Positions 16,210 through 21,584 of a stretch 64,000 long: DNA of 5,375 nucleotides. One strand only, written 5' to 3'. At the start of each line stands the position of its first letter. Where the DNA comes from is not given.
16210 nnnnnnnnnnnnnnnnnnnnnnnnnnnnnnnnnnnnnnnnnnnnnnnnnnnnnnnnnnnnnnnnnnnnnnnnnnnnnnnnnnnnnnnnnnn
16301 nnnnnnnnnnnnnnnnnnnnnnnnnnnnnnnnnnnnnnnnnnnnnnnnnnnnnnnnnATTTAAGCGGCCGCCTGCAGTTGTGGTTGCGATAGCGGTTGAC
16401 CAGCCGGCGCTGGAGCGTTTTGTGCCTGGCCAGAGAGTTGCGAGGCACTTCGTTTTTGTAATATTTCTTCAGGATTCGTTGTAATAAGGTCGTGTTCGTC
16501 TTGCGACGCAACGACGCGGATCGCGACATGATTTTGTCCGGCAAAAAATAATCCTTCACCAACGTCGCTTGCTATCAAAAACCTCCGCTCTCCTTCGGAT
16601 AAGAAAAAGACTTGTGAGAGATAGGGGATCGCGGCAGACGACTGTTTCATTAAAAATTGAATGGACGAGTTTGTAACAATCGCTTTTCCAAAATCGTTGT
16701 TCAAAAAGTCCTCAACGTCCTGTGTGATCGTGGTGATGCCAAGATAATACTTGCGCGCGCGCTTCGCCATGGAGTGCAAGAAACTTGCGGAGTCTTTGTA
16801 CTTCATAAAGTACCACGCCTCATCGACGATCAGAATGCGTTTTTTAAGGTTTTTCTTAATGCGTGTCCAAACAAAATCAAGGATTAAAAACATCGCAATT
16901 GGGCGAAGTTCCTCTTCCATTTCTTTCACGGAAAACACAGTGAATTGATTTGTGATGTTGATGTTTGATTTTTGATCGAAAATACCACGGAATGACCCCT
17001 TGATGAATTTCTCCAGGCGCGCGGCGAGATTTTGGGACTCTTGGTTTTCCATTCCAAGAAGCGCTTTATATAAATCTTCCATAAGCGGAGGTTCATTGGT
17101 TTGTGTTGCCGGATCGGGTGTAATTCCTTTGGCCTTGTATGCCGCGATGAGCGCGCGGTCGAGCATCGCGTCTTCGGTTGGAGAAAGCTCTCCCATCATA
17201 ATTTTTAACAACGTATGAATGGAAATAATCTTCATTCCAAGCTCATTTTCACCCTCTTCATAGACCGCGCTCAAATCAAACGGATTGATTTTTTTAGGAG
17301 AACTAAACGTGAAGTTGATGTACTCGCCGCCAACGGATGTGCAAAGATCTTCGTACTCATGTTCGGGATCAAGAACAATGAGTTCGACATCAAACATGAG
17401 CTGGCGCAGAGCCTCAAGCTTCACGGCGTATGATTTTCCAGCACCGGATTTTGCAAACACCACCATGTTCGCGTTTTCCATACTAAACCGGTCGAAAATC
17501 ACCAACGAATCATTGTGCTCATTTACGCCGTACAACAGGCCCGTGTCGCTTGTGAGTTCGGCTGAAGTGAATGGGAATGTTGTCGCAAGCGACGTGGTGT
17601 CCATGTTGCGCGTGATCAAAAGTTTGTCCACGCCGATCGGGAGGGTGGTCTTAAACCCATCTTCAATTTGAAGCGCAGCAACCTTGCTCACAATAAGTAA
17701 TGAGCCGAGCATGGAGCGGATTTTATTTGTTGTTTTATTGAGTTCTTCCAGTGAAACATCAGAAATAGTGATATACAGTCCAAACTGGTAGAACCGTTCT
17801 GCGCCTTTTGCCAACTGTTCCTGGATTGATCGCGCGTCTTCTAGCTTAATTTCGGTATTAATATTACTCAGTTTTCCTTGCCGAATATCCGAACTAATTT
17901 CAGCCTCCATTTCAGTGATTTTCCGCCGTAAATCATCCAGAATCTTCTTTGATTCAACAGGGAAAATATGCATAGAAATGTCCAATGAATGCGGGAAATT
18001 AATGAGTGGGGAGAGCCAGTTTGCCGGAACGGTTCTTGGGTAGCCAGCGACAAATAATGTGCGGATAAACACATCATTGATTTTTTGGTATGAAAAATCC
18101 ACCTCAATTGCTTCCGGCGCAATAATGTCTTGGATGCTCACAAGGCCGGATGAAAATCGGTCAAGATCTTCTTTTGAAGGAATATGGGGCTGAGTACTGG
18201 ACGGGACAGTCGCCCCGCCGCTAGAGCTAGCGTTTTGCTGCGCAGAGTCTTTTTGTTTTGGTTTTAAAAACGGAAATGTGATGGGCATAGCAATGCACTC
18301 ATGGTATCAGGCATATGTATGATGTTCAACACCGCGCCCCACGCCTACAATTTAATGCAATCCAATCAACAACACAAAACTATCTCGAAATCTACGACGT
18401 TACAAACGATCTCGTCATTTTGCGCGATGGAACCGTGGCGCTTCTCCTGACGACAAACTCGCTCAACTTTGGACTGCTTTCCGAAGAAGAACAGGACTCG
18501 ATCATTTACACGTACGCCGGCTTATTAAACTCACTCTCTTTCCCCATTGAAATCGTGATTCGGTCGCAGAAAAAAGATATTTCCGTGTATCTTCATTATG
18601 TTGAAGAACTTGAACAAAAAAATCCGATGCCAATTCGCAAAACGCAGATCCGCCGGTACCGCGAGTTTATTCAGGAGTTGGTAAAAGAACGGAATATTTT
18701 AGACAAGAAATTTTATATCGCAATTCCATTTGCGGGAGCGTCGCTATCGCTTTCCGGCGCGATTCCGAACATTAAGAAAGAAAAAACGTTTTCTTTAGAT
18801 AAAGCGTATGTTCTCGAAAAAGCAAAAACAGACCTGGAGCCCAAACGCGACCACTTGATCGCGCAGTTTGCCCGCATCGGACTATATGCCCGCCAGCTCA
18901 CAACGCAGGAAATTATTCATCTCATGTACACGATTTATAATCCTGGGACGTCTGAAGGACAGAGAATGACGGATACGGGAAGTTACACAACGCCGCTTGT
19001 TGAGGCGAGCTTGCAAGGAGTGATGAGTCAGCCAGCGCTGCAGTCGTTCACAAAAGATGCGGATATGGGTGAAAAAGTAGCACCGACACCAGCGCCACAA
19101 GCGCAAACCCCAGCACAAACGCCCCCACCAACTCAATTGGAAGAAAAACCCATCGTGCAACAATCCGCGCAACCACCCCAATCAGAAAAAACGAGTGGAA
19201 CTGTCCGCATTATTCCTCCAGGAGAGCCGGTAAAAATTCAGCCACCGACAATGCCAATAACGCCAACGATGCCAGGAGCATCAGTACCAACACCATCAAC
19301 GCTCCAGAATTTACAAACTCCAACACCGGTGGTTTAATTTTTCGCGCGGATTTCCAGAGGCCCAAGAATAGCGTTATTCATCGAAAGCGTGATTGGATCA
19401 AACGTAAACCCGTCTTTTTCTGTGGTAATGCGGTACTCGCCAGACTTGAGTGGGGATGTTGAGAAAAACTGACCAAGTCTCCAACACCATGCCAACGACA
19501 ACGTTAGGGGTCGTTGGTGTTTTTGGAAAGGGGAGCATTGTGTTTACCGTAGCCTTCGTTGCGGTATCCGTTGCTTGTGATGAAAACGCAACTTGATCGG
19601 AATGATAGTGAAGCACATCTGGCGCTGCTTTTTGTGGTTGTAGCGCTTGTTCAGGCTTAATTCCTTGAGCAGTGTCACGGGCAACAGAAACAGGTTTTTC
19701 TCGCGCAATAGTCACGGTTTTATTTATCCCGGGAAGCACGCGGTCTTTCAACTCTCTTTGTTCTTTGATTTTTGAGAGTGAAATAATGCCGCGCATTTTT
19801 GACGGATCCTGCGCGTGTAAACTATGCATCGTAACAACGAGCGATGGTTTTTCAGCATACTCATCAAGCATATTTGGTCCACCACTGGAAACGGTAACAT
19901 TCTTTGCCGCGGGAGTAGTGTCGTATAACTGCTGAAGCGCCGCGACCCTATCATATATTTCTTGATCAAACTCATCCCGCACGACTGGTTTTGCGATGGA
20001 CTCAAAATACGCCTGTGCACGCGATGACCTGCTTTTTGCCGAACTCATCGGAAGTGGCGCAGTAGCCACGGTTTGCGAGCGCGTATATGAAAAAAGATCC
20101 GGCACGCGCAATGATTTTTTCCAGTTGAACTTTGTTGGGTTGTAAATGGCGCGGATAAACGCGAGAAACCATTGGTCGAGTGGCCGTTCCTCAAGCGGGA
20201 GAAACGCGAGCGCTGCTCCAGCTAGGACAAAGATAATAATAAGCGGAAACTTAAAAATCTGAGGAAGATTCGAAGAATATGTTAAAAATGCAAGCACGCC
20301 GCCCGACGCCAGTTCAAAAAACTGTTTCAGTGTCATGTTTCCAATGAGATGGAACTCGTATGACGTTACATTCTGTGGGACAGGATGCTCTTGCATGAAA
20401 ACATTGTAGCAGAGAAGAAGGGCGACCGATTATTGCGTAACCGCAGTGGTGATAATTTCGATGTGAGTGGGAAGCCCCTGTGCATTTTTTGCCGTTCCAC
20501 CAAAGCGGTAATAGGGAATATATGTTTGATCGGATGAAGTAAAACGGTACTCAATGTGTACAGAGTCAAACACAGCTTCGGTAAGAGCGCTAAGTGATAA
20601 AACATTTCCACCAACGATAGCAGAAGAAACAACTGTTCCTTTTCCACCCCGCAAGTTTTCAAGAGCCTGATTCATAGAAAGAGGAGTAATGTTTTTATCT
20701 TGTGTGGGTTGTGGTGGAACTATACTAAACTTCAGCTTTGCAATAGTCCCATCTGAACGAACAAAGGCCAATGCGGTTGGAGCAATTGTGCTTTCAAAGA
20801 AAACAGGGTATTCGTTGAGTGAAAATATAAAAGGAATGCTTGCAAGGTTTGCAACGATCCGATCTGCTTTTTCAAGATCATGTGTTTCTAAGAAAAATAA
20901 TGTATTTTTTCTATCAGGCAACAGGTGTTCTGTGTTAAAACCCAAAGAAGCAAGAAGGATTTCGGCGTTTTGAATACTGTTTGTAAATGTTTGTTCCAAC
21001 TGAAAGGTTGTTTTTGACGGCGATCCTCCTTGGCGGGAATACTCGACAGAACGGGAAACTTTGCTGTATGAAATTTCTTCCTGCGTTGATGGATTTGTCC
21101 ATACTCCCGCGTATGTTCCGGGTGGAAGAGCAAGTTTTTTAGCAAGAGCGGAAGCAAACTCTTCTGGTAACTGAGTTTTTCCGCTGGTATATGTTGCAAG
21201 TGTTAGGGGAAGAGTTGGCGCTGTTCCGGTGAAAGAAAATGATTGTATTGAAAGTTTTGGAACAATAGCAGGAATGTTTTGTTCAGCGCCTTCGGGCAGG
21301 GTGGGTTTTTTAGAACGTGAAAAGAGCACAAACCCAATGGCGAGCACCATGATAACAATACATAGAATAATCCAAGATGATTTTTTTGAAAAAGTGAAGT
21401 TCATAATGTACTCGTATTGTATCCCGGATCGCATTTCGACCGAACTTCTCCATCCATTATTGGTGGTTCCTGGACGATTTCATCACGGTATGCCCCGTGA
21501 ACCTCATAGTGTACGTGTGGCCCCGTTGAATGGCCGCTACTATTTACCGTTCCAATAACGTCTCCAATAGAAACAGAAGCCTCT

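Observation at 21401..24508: Giant polytopic protein fusing a K/E-rich coiled region, Gly-rich TM bundle and M23 peptidase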

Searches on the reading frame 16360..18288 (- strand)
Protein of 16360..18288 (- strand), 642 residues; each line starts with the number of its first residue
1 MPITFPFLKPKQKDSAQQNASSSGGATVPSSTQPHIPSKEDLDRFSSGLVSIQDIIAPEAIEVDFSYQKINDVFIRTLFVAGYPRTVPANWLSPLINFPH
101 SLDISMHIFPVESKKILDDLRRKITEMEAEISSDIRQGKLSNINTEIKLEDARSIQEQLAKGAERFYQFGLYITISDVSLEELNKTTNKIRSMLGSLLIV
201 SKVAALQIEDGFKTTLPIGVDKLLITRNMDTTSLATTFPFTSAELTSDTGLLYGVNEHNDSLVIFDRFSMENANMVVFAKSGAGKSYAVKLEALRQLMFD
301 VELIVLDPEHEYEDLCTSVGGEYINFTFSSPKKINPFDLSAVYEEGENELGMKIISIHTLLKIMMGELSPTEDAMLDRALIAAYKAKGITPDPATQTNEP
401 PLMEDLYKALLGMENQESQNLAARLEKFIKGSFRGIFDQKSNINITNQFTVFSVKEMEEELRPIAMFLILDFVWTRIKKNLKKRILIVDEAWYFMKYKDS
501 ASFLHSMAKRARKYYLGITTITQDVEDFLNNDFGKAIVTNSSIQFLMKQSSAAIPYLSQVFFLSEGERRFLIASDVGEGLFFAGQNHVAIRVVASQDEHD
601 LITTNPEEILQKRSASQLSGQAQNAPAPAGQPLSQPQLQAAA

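Call 6: search_protein_families(library=pfam, proteins=[window:16360-18288:-], max_evalue=0.01)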
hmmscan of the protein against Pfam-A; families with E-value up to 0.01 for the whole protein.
window:16360-18288:- (642 aa): 4 families
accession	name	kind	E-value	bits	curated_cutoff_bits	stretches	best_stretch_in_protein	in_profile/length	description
PF19044.6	P-loop_TraG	-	1.1e-26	93.9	25.8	1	269-565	26-336/413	TraG P-loop domain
PF12846.13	AAA_10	-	2e-11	44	27.5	1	413-538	152-296/362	AAA-like domain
PF01935.23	DUF87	-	2.9e-07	31.3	23.2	1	275-460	26-207/220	Helicase HerA, central domain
PF03135.19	CagE_TrbE_VirB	-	0.00044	20.7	21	1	70-217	61-196/204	CagE, TrbE, VirB family, component of type IV transporter system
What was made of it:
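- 16360..18288 (-): VirB4-type ATPase, 642 aa. Pfam P-loop_TraG at E=1e-26, plus AAA_10 and CagE_TrbE_VirB (call 6).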

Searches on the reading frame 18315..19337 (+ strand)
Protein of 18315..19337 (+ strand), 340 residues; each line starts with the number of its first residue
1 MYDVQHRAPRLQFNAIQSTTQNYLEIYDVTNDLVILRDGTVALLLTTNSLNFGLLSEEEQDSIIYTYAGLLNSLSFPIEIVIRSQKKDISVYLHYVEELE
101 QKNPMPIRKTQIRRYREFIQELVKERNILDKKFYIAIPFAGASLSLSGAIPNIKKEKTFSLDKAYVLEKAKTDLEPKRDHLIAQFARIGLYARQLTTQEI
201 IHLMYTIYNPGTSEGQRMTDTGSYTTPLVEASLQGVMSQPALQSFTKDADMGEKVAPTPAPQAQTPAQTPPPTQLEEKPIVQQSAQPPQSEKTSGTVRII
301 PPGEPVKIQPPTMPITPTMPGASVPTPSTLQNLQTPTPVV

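Call 6: search_protein_families(library=pfam, proteins=[window:18315-19337:+], max_evalue=0.01)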
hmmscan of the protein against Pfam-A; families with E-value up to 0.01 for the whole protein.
window:18315-19337:+ (340 aa): 1 family
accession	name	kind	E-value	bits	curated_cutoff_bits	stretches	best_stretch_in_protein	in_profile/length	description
PF11130.14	TraC_F_IV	-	0.0017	17.9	28.1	1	172-220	134-182/375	TraC protein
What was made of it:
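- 18315..19337 (+): TraC/TrsD-like protein (similar to the N-terminal part of VirB4). It is inverted here relative to most relatives. Weak Pfam TraC_F_IV hit (call 6).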

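Call 43: search_protein_families(library=phrogs, proteins=[window:18315-19337:+], max_evalue=0.01)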
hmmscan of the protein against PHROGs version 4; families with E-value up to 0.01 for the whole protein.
window:18315-19337:+ (340 aa): 1 family
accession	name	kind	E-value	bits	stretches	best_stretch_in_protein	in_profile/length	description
phrog_2666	-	head and packaging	0.0005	19.8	1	44-137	11-90/555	terminase large subunit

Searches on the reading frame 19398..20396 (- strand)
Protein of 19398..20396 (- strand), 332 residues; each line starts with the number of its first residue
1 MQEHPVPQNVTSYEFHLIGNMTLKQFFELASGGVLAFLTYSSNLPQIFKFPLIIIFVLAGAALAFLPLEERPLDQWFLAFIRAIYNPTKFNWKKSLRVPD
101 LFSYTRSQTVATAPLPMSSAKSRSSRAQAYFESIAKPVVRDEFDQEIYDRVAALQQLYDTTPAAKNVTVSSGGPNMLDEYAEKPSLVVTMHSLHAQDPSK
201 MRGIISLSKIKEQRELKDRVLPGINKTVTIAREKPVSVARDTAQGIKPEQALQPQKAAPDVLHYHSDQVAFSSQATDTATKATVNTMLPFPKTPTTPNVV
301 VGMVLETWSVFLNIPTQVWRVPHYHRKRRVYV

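Call 6: search_protein_families(library=pfam, proteins=[window:19398-20396:-], max_evalue=0.01)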
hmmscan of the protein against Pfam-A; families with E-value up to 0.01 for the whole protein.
window:19398-20396:- (332 aa): 1 family
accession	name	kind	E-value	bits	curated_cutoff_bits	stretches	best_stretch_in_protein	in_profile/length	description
PF12666.12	PrgI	-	1e-08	36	27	1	5-87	1-86/91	PrgI family protein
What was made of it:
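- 19398..20396 (-): PrgI (VirB3-like) protein, 332 aa. Pfam PF12666, E=1e-8 (call 6).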

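Call 43: search_protein_families(library=phrogs, proteins=[window:19398-20396:-], max_evalue=0.01)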
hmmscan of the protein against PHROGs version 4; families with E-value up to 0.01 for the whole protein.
window:19398-20396:- (332 aa): 0 families

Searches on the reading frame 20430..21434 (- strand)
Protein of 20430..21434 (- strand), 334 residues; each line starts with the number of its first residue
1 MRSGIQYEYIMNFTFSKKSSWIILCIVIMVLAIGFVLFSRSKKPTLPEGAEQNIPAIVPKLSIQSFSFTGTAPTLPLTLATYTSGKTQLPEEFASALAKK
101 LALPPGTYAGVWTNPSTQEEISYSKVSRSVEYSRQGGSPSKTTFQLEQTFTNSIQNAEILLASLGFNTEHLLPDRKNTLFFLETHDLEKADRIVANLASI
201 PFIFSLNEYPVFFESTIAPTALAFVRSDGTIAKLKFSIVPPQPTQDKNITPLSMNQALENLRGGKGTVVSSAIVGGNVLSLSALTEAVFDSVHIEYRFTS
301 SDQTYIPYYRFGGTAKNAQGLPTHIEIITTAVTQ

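Call 6: search_protein_families(library=pfam, proteins=[window:20430-21434:-], max_evalue=0.01)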
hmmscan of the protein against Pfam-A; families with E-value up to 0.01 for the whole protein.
window:20430-21434:- (334 aa): 0 families

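Call 43: search_protein_families(library=phrogs, proteins=[window:20430-21434:-], max_evalue=0.01)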
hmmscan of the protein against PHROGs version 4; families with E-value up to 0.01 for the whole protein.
window:20430-21434:- (334 aa): 0 families

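Call 56: search_protein_families(library=pfam, proteins=[window:20430-21434:-], max_evalue=1)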
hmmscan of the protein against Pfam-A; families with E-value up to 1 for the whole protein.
window:20430-21434:- (334 aa): 1 family
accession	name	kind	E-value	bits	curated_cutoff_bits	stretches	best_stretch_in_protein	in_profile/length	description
PF12685.13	SpoIIIAH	-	0.17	12.3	30.6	1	18-52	1-35/191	SpoIIIAH-like protein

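Call 98: search_solved_structures(query=A6, max_evalue=10)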
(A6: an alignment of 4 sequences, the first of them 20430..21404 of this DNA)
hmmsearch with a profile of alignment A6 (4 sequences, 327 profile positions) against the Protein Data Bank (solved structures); distinct sequences matched with E-value up to 10: 2.
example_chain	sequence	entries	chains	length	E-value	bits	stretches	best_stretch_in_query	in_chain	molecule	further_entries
6yfq_AA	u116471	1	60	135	1.1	11.7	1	94-131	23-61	coat protein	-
9rx1_A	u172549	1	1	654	1.5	11.2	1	8-51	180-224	Beta-1 adrenergic receptor,Beta-lactamase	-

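Call 110: search_solved_structures(query=A7, max_evalue=10)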
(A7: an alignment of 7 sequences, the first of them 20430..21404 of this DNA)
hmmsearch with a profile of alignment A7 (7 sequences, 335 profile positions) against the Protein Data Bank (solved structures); distinct sequences matched with E-value up to 10: 2.
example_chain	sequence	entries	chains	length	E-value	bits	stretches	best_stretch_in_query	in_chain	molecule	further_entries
4w6q_A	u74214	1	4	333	0.56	12.5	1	66-122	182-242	glucosyltransferase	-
6ncl_a4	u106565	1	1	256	7.6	8.8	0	5-40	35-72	P7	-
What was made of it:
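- Tried and rejected: Sequence profiles find nothing in the PDB, including the solved VirB8-like proteins (calls 98, 110).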
